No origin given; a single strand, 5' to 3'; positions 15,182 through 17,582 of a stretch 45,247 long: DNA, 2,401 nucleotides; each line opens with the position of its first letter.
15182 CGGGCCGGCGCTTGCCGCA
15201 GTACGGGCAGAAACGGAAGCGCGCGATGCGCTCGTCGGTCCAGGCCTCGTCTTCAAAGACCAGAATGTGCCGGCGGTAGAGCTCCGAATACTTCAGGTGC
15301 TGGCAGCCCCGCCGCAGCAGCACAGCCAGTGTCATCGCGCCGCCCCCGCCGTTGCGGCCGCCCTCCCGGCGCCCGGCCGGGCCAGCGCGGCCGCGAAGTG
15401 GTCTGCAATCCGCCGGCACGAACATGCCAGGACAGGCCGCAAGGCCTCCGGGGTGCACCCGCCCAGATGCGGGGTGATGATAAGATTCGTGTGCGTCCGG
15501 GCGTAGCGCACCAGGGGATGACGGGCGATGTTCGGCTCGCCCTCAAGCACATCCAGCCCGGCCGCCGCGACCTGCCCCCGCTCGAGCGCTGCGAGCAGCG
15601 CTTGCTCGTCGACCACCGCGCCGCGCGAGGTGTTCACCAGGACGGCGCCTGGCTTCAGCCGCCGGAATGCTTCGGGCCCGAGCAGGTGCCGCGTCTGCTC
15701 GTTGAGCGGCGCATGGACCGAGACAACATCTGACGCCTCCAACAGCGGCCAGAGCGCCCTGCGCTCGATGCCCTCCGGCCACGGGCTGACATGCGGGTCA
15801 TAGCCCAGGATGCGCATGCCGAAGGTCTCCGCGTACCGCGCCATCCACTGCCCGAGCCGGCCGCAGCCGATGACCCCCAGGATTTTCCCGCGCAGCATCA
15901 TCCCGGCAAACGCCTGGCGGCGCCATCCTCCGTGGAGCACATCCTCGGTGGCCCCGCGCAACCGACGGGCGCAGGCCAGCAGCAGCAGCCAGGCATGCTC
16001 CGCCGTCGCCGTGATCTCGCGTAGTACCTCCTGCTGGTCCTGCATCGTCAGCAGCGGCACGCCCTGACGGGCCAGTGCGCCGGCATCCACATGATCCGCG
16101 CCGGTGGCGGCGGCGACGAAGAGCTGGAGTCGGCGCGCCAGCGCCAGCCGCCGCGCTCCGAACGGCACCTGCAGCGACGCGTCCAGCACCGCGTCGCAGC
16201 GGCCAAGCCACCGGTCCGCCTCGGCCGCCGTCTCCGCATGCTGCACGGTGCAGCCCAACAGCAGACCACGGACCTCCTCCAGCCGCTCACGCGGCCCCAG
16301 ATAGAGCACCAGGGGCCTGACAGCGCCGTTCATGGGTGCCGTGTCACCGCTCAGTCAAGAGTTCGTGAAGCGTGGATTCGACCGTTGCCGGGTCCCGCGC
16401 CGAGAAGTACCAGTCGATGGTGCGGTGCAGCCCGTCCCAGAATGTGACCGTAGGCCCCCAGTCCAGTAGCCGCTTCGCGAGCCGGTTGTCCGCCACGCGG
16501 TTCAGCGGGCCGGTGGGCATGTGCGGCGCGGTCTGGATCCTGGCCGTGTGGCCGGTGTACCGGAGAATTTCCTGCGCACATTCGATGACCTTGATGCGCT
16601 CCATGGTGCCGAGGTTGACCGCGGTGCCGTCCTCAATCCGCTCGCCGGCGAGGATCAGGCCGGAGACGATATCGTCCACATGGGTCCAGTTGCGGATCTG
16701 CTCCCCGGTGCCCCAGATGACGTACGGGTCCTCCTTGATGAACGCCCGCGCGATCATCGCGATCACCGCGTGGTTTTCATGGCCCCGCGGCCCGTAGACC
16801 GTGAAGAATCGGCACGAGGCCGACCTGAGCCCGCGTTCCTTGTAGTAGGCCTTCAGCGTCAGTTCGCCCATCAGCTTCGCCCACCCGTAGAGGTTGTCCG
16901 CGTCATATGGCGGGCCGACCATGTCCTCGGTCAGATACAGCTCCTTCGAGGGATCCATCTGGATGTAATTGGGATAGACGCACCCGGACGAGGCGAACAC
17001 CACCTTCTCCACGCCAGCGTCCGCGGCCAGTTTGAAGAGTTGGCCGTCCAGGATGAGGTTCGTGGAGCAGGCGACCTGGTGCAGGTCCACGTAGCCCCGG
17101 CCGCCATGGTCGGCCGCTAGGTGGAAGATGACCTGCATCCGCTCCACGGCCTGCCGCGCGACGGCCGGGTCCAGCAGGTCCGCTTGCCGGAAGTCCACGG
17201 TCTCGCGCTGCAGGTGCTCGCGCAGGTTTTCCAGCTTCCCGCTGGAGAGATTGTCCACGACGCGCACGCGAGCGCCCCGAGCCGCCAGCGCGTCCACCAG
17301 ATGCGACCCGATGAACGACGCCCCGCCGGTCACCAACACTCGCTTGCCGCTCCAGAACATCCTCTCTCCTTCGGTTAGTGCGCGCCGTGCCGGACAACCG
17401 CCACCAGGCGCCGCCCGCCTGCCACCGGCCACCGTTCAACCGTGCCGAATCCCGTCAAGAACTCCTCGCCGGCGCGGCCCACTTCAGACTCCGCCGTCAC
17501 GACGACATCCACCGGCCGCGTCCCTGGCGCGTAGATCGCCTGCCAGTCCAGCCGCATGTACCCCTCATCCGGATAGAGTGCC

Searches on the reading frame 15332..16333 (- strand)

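Call 47: search_protein_families(library=pfam, proteins=[window:15332-16333:-], max_evalue=0.00001)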
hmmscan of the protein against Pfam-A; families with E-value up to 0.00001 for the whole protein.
window:15332-16333:- (333 aa): 1 family
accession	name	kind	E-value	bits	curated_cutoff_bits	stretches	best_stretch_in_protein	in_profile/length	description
PF02826.25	2-Hacid_dh_C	-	1.5e-52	178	25.1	1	117-291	3-178/178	D-isomer specific 2-hydroxyacid dehydrogenase, NAD binding domain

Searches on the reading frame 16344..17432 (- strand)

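Call 47: search_protein_families(library=pfam, proteins=[window:16344-17432:-], max_evalue=0.00001)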
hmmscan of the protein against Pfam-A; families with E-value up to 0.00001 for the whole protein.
window:16344-17432:- (362 aa): 9 families
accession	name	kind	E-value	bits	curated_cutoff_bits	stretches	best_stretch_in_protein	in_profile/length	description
PF01370.27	Epimerase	-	3.3e-49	167.9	20.9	1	32-275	1-240/240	NAD dependent epimerase/dehydratase family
PF16363.11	GDP_Man_Dehyd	-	3.7e-34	119.1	27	1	33-337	1-331/332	GDP-mannose 4,6 dehydratase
PF01073.25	3Beta_HSD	-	6e-15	55.5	22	1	33-269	1-235/280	3-beta hydroxysteroid dehydrogenase/isomerase family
PF02719.21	Polysacc_synt_2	-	5.5e-10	39.3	20.2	0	32-149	1-128/293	Polysaccharide biosynthesis protein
PF04321.23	RmlD_sub_bind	-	7.9e-10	38.7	27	1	31-296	2-234/287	RmlD substrate binding domain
PF07993.18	NAD_binding_4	-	3e-08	33.6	20.1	1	57-214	41-209/258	Male sterility protein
PF05368.20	NmrA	-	8.5e-08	32.6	27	1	30-165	3-123/298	NmrA-like family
PF00106.31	adh_short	-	1.8e-07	31.3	26.6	1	30-101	1-73/195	short chain dehydrogenase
PF13460.12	NAD_binding_10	-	2.3e-06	28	27.2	1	36-154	1-103/184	NAD(P)H-binding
